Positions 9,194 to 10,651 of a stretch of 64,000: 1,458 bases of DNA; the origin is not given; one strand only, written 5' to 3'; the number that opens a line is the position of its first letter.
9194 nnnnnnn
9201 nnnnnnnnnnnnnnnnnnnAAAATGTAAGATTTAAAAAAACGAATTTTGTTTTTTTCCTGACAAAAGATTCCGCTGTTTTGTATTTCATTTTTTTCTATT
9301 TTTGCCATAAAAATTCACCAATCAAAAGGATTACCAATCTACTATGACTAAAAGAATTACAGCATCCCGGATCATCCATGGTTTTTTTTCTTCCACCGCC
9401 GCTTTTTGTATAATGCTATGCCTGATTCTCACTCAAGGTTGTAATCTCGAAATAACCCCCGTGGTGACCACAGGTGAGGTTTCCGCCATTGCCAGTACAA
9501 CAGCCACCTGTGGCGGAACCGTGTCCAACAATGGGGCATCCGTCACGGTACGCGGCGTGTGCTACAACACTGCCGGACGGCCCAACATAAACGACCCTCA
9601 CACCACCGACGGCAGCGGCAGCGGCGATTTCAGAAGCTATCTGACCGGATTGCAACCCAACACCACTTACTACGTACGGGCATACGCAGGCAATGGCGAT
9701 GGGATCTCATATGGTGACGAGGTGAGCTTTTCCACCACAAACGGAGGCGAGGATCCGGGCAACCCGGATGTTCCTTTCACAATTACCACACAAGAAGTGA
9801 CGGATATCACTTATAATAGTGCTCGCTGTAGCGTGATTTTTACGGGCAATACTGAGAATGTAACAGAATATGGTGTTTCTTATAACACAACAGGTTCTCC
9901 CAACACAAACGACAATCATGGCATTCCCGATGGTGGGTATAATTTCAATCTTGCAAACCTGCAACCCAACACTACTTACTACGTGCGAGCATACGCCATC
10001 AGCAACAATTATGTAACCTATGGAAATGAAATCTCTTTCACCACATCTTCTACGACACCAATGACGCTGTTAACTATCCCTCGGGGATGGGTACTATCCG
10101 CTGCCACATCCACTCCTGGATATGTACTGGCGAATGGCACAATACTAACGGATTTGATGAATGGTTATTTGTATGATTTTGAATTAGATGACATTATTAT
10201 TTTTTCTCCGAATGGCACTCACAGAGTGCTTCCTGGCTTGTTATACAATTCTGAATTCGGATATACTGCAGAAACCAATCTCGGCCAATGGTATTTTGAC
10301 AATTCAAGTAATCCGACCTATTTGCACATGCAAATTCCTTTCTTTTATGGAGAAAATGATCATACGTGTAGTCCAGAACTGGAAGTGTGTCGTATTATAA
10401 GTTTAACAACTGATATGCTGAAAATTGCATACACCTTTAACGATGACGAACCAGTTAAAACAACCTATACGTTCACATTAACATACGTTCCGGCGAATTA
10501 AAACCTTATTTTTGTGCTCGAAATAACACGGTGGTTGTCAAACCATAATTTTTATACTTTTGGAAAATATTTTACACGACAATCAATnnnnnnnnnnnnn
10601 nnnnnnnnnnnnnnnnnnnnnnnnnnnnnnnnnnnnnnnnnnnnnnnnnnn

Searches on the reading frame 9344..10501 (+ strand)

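Call 76: search_protein_families(library=pfam, proteins=[window:9344-10501:+], max_evalue=0.001)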
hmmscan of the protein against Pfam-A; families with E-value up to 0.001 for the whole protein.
window:9344-10501:+ (385 aa): 3 families
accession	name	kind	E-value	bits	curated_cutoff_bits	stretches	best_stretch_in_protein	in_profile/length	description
PF00041.27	fn3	-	1.3e-07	32.1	25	1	152-224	8-74/84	Fibronectin type III domain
PF16656.11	Pur_ac_phosph_N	-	2.1e-07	31.8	30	0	91-131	56-93/93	Purple acid Phosphatase, N-terminal domain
PF16974.11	NAR2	-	3.5e-06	27.1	26.6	0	104-130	101-129/142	High-affinity nitrate transporter accessory, Ig-like domain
